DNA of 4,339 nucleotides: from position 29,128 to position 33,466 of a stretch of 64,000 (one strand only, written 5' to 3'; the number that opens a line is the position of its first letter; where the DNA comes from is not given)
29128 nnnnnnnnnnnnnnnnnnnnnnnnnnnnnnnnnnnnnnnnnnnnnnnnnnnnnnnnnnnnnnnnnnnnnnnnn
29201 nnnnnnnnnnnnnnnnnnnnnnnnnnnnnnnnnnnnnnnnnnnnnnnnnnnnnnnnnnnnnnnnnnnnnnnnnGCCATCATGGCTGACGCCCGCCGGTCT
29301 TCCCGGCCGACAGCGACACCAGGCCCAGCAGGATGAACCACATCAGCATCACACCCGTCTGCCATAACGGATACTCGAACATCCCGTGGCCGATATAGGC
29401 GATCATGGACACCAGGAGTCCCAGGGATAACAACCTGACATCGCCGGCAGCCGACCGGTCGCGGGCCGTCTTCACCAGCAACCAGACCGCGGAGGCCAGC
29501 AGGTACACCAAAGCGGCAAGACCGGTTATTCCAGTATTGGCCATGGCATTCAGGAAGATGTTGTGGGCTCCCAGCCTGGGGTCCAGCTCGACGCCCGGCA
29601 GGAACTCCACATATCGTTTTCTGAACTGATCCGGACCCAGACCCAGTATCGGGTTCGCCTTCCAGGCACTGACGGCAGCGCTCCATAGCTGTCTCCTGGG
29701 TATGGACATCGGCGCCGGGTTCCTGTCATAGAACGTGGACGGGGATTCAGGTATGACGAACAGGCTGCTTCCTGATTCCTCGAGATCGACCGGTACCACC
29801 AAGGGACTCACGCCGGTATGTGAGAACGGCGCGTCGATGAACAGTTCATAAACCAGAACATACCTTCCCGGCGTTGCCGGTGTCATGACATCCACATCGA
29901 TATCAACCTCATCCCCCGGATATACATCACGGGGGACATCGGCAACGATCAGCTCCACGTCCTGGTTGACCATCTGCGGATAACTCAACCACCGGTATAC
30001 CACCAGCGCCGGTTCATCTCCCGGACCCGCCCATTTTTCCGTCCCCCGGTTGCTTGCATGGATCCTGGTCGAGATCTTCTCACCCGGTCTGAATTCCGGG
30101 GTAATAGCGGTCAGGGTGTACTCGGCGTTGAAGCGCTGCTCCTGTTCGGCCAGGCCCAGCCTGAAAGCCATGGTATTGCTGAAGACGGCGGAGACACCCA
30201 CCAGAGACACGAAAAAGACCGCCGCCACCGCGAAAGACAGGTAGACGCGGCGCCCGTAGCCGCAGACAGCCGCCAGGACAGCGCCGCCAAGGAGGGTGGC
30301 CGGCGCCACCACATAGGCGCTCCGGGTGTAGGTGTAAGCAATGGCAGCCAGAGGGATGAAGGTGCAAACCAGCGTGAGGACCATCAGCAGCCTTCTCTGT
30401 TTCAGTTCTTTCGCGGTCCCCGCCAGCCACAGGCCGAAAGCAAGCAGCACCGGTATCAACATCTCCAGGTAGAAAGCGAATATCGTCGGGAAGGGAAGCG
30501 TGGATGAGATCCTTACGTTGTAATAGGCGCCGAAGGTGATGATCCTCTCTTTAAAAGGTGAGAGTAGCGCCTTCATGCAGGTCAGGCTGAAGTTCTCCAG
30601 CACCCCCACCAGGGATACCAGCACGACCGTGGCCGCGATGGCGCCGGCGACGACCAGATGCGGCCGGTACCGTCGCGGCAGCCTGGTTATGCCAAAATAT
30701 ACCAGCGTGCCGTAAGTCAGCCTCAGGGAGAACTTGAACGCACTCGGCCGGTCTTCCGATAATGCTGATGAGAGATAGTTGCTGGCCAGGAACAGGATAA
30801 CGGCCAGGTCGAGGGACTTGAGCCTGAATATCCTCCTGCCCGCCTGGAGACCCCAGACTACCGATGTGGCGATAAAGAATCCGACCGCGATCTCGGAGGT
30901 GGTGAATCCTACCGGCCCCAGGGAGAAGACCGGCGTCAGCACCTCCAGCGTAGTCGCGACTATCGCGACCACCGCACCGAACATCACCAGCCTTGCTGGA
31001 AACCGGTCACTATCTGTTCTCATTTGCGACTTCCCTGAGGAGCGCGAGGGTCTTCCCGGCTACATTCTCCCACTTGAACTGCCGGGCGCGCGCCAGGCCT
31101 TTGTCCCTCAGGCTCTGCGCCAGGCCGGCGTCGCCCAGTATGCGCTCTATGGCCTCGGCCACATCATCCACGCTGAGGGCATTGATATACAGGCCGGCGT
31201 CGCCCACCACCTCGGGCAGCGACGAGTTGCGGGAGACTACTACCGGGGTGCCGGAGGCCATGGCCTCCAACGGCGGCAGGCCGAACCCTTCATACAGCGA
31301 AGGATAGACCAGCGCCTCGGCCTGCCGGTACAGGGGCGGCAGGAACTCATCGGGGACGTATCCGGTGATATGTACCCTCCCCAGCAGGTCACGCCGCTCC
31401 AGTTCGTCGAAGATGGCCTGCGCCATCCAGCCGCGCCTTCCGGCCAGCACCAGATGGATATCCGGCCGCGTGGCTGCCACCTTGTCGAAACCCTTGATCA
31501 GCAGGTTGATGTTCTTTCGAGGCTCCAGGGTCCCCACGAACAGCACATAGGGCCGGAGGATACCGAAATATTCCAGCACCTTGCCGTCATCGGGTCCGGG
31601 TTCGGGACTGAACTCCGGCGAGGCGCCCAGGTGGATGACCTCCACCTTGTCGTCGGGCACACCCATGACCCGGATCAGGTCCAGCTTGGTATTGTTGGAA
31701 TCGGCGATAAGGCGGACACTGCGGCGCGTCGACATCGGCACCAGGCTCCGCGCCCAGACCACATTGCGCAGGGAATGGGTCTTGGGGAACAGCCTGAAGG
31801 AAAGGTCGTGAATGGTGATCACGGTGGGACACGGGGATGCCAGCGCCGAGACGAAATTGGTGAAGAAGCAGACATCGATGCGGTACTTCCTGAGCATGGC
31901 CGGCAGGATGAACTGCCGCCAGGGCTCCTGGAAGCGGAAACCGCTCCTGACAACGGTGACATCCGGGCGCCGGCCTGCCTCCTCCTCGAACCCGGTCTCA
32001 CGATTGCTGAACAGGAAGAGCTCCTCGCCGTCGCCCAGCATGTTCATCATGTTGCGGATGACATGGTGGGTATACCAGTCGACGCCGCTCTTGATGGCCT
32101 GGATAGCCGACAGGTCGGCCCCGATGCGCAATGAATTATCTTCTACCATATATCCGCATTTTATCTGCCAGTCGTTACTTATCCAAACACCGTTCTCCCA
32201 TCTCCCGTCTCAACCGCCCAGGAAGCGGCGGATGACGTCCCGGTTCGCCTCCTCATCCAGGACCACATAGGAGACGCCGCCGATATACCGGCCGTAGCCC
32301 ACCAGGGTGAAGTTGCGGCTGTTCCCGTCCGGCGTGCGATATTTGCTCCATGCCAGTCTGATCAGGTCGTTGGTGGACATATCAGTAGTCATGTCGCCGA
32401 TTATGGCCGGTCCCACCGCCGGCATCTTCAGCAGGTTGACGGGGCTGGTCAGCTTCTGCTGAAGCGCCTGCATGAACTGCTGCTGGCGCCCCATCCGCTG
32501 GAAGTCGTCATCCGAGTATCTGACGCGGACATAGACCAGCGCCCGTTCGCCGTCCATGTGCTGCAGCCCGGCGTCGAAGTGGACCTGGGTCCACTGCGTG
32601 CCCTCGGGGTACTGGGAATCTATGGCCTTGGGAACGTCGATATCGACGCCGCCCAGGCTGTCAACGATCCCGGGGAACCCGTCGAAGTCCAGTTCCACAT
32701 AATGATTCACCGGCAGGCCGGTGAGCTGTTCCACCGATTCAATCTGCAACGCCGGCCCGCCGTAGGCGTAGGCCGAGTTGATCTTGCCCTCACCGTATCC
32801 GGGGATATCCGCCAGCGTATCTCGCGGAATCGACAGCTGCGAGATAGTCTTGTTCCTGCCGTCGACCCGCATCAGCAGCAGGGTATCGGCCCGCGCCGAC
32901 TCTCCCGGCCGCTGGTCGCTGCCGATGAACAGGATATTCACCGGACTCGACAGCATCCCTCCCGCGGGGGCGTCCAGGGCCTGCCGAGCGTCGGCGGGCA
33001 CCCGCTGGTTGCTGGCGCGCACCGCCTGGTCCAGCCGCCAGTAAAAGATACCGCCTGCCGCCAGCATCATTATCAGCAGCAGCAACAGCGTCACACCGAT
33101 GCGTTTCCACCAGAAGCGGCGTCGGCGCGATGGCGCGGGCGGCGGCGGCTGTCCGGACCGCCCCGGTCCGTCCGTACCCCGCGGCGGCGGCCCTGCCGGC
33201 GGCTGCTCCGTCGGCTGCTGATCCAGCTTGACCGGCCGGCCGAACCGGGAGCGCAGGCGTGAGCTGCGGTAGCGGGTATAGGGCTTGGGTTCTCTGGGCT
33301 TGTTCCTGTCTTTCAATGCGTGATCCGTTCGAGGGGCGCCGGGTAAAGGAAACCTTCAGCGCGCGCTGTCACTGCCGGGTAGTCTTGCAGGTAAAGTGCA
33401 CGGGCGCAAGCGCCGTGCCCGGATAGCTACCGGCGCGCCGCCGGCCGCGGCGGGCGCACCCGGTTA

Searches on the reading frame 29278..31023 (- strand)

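Call 34: search_protein_families(library=pfam, proteins=[window:29278-31023:-], max_evalue=0.0001)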
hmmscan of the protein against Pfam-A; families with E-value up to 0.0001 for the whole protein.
window:29278-31023:- (581 aa): 1 family
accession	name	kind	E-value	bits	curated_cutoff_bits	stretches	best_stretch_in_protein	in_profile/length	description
PF04932.20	Wzy_C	-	5.3e-11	42.9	31.7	1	436-505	77-148/149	O-Antigen ligase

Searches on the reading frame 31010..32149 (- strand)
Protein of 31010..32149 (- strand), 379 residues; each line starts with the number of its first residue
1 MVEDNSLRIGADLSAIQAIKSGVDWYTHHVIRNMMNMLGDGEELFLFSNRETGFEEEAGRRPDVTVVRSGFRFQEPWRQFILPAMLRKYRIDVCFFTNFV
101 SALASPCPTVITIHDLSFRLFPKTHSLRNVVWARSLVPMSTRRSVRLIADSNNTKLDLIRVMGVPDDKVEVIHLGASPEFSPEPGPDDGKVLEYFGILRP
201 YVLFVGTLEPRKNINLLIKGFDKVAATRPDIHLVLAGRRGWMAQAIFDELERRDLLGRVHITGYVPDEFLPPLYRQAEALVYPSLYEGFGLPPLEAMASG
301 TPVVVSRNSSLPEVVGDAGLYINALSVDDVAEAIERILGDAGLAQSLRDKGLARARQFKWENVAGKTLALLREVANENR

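Call 34: search_protein_families(library=pfam, proteins=[window:31010-32149:-], max_evalue=0.0001)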
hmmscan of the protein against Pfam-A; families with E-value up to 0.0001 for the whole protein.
window:31010-32149:- (379 aa): 6 families
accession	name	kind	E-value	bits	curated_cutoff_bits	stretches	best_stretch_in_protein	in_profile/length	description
PF00534.26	Glycos_transf_1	-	3.1e-34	118.4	26.4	1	200-351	16-169/172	Glycosyl transferases group 1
PF13692.12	Glyco_trans_1_4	-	3.3e-32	112.1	27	1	199-340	1-142/142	Glycosyl transferases group 1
PF13439.12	Glyco_transf_4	-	4.2e-14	53.4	28.5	1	22-179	3-169/170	Glycosyltransferase Family 4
PF20706.3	GT4-conflict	-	1.6e-12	47.6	26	1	196-318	194-323/385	Family 4 Glycosyltransferase in conflict systems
PF13524.12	Glyco_trans_1_2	-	8.9e-08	32.6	25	1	224-364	9-139/144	Glycosyl transferase-like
PF13579.12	Glyco_trans_4_4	-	2.6e-06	28.3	29.7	1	22-175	2-158/158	Glycosyl transferase 4-like domain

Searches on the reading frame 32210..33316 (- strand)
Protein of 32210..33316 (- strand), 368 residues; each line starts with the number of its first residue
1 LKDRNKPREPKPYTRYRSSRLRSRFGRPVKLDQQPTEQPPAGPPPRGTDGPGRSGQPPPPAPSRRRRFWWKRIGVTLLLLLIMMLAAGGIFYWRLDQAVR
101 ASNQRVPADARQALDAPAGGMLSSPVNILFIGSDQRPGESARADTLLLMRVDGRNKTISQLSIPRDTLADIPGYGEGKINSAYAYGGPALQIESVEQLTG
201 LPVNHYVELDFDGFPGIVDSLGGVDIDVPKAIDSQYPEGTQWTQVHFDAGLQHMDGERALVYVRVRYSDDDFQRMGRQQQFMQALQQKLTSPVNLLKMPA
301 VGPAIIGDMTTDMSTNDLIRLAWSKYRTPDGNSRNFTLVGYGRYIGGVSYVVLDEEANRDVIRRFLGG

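Call 34: search_protein_families(library=pfam, proteins=[window:32210-33316:-], max_evalue=0.0001)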
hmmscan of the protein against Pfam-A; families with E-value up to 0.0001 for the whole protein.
window:32210-33316:- (368 aa): 1 family
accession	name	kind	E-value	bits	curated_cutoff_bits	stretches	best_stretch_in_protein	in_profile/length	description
PF03816.19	LytR_cpsA_psr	-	5.1e-46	157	24.6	1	142-290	1-149/150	LytR_cpsA_psr family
